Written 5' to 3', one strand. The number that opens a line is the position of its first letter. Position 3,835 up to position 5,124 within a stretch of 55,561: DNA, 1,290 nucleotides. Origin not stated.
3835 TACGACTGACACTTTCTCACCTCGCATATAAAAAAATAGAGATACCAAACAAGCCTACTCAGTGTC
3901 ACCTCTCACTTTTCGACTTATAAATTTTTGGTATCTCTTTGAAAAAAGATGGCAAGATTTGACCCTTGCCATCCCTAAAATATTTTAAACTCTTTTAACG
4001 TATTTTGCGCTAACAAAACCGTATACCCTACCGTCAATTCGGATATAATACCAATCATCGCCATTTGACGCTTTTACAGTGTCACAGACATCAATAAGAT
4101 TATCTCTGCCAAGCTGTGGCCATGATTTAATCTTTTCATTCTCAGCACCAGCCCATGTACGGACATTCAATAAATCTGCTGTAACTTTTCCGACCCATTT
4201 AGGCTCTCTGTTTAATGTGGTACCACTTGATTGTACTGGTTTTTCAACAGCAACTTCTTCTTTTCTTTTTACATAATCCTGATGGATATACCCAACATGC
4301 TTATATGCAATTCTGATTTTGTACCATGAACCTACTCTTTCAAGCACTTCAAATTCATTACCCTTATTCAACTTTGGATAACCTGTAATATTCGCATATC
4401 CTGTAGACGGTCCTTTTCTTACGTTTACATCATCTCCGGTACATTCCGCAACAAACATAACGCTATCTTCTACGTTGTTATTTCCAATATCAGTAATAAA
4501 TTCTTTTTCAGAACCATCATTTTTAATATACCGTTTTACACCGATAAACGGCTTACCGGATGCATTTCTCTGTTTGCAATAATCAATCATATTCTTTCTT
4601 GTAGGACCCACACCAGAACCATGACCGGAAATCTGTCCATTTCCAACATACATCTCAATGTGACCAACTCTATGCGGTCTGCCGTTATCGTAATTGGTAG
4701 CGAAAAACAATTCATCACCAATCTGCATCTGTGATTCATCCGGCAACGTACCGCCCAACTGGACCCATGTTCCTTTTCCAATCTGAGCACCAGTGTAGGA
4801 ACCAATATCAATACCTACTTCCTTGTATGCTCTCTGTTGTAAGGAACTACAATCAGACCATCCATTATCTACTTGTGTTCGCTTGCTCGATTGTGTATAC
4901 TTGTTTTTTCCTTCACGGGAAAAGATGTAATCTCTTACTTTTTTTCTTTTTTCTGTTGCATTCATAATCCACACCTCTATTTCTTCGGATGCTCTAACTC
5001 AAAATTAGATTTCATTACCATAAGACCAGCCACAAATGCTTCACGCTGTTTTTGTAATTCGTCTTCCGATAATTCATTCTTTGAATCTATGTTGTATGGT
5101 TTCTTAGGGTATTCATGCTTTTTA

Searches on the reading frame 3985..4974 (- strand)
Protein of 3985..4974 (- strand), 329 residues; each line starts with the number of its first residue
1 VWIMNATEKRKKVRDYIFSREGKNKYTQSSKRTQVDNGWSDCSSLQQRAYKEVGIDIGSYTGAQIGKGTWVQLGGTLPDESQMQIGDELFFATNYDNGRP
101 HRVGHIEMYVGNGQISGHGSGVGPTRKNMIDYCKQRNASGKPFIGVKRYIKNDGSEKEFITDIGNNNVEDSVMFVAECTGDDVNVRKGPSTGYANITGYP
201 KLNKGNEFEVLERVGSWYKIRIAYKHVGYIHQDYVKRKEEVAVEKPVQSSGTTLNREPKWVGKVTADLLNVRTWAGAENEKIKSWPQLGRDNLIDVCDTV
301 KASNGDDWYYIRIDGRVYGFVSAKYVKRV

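Call 75: search_protein_families(library=pfam, proteins=[window:3985-4974:-], max_evalue=0.0001)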
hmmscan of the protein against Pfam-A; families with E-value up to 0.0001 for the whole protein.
window:3985-4974:- (329 aa): 3 families
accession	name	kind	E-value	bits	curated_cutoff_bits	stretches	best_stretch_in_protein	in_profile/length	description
PF08239.17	SH3_3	-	3.1e-15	56.5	27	1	182-236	2-54/54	Bacterial SH3 domain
PF00877.26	NLPC_P60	-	4.3e-08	33.5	23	1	40-118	14-80/105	NlpC/P60 family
PF07653.23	SH3_2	-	3.7e-07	30.2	21.8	0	202-236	18-53/55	Variant SH3 domain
